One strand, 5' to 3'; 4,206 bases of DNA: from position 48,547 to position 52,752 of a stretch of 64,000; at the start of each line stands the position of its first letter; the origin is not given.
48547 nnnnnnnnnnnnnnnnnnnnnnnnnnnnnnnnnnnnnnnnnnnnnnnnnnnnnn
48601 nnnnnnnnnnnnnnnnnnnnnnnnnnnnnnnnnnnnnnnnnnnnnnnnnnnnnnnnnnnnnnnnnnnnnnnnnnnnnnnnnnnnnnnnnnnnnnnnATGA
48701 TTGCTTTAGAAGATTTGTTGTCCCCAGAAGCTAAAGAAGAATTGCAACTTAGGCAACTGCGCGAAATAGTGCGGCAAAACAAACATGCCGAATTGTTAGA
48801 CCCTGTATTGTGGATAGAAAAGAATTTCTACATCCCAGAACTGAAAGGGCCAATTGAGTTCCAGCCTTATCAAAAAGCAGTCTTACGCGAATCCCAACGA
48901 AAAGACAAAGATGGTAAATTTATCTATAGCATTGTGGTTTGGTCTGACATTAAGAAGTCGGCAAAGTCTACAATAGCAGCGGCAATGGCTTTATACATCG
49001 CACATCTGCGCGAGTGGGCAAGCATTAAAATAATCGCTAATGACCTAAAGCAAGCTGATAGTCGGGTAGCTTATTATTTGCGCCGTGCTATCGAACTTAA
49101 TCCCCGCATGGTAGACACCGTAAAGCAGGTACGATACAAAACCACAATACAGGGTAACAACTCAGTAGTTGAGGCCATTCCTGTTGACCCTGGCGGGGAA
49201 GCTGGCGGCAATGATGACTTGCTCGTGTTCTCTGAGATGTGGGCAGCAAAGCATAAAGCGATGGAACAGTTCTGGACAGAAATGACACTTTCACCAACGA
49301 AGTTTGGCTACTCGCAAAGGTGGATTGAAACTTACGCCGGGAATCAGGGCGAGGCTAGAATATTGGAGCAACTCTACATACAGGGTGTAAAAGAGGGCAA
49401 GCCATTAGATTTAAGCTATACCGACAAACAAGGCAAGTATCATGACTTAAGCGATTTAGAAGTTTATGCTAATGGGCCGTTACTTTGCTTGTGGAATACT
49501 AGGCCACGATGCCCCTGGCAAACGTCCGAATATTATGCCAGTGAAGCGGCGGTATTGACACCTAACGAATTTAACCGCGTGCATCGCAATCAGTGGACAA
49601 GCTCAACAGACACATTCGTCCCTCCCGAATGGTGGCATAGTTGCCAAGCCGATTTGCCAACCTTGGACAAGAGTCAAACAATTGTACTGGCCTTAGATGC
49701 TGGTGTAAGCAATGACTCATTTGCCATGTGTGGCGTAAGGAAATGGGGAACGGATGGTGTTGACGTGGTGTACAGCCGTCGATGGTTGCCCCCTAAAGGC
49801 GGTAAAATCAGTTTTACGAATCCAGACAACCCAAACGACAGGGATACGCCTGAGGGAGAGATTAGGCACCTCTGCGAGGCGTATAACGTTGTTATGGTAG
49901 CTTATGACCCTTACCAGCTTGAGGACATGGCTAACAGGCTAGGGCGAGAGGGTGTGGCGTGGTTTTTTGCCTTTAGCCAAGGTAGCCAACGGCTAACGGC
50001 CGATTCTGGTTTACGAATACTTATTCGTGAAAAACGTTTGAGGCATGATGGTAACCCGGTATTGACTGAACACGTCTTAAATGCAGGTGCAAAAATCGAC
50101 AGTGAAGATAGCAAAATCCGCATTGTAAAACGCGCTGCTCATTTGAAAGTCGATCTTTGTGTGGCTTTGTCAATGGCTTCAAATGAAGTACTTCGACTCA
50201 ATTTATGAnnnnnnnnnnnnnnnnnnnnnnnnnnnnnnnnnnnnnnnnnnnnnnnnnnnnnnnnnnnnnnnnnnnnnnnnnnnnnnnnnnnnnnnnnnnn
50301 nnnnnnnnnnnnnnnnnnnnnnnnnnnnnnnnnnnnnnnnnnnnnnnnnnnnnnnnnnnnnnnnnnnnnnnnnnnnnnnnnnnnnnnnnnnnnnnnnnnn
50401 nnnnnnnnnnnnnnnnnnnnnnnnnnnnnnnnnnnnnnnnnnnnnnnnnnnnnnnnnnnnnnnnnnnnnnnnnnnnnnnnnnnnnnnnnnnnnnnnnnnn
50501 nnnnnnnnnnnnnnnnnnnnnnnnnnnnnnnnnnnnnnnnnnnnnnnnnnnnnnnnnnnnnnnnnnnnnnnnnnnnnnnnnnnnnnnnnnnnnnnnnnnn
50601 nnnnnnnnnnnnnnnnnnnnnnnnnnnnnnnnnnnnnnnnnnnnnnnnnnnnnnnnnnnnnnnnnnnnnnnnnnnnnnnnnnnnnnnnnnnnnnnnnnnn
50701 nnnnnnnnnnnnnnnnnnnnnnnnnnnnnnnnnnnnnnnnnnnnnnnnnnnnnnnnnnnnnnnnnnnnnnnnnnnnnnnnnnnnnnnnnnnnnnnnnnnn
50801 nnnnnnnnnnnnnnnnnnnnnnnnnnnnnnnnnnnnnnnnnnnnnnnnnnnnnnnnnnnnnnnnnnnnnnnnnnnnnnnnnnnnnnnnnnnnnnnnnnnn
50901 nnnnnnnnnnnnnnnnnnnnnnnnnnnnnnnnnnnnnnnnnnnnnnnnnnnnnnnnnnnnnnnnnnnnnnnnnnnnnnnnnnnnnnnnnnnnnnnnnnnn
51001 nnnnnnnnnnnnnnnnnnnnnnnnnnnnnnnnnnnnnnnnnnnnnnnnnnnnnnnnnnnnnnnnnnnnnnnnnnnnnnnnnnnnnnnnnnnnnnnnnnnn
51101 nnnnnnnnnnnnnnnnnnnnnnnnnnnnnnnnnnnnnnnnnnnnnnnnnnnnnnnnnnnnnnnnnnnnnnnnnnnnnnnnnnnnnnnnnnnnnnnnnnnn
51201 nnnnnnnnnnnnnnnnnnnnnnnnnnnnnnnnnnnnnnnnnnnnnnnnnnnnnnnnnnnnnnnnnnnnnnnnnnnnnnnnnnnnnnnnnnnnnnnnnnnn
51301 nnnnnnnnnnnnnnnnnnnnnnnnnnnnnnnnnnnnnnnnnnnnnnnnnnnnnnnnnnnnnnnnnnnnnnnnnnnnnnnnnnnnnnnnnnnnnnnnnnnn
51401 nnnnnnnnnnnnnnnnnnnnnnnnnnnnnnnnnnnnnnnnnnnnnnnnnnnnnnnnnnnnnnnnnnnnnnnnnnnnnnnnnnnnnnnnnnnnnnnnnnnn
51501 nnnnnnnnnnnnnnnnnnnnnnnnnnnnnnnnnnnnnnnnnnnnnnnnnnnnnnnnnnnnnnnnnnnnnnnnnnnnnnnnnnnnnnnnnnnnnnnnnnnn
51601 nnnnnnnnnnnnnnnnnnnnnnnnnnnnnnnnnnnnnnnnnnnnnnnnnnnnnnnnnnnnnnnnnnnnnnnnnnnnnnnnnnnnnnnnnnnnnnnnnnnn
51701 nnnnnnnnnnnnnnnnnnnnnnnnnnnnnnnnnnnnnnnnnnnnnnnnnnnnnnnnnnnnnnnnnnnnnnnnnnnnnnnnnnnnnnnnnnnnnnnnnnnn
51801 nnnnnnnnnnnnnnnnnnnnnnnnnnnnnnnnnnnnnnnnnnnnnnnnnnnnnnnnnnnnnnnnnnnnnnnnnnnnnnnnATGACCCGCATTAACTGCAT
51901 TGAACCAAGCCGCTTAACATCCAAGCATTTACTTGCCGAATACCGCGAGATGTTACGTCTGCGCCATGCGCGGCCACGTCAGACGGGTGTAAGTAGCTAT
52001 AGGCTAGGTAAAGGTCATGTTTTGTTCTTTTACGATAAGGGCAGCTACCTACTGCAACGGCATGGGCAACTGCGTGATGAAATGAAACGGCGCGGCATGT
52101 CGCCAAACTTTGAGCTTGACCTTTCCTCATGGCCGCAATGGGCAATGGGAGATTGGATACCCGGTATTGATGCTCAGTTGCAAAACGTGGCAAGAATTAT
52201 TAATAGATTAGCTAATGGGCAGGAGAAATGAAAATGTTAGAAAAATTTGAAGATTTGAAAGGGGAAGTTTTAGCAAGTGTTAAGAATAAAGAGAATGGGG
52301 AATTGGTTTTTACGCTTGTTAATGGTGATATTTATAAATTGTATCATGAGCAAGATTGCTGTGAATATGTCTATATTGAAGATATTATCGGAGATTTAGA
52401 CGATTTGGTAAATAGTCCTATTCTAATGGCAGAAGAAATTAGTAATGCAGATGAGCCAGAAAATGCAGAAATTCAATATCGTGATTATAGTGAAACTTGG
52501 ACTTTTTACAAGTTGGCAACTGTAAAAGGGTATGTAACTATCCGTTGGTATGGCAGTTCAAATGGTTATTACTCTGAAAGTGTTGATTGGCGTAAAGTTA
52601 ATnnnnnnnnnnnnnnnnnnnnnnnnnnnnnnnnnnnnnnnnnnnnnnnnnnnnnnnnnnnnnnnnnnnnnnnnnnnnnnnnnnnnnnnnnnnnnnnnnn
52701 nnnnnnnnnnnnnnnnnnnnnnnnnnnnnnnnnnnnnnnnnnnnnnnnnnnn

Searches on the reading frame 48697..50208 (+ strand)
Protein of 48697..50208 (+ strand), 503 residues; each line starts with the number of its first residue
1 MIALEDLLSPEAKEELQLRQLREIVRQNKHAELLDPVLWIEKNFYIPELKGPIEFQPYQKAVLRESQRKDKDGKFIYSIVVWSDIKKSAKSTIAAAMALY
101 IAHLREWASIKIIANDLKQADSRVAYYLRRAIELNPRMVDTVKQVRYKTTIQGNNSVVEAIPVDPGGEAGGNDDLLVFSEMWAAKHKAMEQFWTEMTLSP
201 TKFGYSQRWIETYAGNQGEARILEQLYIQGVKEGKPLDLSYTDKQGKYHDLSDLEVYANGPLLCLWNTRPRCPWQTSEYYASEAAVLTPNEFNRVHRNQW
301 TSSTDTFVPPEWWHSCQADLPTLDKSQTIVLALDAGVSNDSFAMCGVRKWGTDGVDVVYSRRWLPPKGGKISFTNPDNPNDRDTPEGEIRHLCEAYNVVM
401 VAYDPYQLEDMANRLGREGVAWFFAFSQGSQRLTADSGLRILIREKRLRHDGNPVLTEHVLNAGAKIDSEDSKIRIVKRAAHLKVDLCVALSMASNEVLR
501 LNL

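Call 14: search_protein_families(library=pfam, proteins=[window:48697-50205:+], max_evalue=0.01)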
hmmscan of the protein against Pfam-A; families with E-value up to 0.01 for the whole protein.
window:48697-50205:+ (503 aa): 2 families
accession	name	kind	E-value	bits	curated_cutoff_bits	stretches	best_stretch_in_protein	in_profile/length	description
PF20441.4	TerL_nuclease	-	1e-15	58.1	24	1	389-497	172-281/286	Terminase large subunit, endonuclease domain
PF03354.21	TerL_ATPase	-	0.0031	17.7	23.7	1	84-199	28-150/178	Terminase large subunit, ATPase domain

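Call 15: search_protein_families(library=phrogs, proteins=[window:48697-50205:+], max_evalue=0.01)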
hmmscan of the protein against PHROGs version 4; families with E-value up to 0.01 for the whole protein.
window:48697-50205:+ (503 aa): 3 families
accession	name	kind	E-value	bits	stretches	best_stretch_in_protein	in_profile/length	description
phrog_9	-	head and packaging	3.8e-45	156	2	288-494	440-659/812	terminase large subunit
phrog_2699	-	head and packaging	4.3e-20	72.8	2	387-497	182-292/315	terminase large subunit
phrog_7331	-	head and packaging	9.5e-07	29.4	1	438-499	33-93/113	terminase large subunit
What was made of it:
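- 48697..50208 (+): Large terminase subunit. It places the gene in a head and packaging module. Pfam TerL_nuclease E 1e-15 and PHROG 9 E 4e-45 (calls 14, 15).
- On Phage portal protein: TerL lies at 48697-50208 (calls 14, 15).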

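Call 82: search_dna_similar(query=window:48697-50208:+, collection=phages, mode=protein, max_rows=12)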
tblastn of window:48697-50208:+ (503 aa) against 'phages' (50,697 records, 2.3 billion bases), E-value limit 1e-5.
Records with a match: 531; places in all: 531; records where one place covers at least 80% of the query: 1.
Best place of each record, by identity: <60% 531.
By first word of the organism name: Mycobacterium 498; Streptomyces 17; Fromanvirus 4; Burkholderia 3; Lomovskayavirus 3; Pontimonas 1; Thermobifida 1; Marinobacter 1; Halomonas 1; Ralstonia 1; and 1 more.
By host as written in the record: Mycobacterium smegmatis mc2 155 349; Mycobacterium smegmatis mc#155 69; Mycobacterium smegmatis mc2155 28; - 17; Mycobacterium sp. 14; Mycobacterium tuberculosis; Mycobacterium smegmatis 5; Mycobacterium smegamtis mc2 155 5; Mycobacterum smegmatis mc2 155 4; and 29 more.
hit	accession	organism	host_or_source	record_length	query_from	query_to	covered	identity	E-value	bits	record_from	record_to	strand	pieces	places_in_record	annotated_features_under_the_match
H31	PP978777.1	Streptomyces phage Samora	Streptomyces baarnensis NRRL B-2842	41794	39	494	91%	24.0%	2e-9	66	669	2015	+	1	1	2: terminase large subunit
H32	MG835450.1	Pontimonas phage phiPsal1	Pontimonas salivibrio CL-TW6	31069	129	499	74%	25.6%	7e-11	71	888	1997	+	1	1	large terminase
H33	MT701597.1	Streptomyces phage Sentinel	Streptomyces sp.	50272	218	501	56%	22.1%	1e-6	57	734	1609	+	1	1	terminase large subunit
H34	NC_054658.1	Streptomyces phage Sentinel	Streptomyces sp.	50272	218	501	56%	22.1%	1e-6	57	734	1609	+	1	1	terminase large subunit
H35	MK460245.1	Streptomyces phage BartholomewSD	Streptomyces platensis MJ1A1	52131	218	501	56%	21.5%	1e-5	54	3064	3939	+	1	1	8: terminase large subunit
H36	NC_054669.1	Streptomyces phage Alvy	Streptomyces lividans JI 1326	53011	218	501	56%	21.5%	1e-5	54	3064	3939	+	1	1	8: terminase large subunit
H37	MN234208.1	Streptomyces phage Alvy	Streptomyces lividans JI 1326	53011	218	501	56%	21.5%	1e-5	54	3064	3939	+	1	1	8: terminase large subunit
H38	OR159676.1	Mycobacterium phage Chargerpower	Mycobacterium smegmatis mc2 155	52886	291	494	41%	29.3%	3e-9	66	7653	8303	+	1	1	12: terminase large subunit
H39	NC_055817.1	Mycobacterium phage Jeeves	Mycobacterium smegmatis mc2 155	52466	291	494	41%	29.1%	6e-6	55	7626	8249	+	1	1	11: terminase large subunit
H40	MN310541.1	Mycobacterium phage Jeeves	Mycobacterium smegmatis mc2 155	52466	291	494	41%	29.1%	6e-6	55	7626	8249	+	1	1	11: terminase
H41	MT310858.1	Mycobacterium phage Iwokeuplikedis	Mycobacterium smegmatis mc2 155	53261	290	494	41%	28.7%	7e-9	65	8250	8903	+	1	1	12: terminase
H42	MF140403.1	Mycobacterium phage Changeling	Mycobacterium smegmatis mc2 155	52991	290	494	41%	28.7%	9e-8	61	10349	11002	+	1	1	15: terminase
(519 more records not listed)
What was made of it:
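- Tried and rejected: TerL is at most 29% identical to any deposited phage (call 82).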

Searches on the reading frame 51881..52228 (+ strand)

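Call 14: search_protein_families(library=pfam, proteins=[window:51881-52228:+], max_evalue=0.01)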
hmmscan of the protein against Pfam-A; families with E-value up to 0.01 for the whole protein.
window:51881-52228:+ (116 aa): 1 family
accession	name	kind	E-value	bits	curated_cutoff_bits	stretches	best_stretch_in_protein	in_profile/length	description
PF03013.19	Pyr_excise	-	1.8e-14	54.3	23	1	1-79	1-79/81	Pyrimidine dimer DNA glycosylase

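Call 15: search_protein_families(library=phrogs, proteins=[window:51881-52228:+], max_evalue=0.01)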
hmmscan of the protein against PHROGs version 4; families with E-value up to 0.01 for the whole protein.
window:51881-52228:+ (116 aa): 1 family
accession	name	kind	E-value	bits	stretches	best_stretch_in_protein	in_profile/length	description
phrog_1183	-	DNA, RNA and nucleotide metabolism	6.7e-29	101.5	1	1-112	1-128/139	endonuclease V N-glycosylase UV repair enzyme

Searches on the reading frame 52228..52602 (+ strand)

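Call 14: search_protein_families(library=pfam, proteins=[window:52228-52602:+], max_evalue=0.01)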
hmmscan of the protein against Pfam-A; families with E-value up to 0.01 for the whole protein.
window:52228-52602:+ (125 aa): 1 family
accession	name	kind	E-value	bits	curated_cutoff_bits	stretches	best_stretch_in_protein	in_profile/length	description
PF24240.1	DUF7448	-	6.3e-31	107.3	27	1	8-121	1-104/104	Domain of unknown function (DUF7448)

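Call 15: search_protein_families(library=phrogs, proteins=[window:52228-52602:+], max_evalue=0.01)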
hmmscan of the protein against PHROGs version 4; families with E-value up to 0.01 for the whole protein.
window:52228-52602:+ (125 aa): 1 family
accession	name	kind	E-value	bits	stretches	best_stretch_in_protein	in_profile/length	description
phrog_2650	-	unknown function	3.7e-51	174.5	1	5-124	9-133/192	-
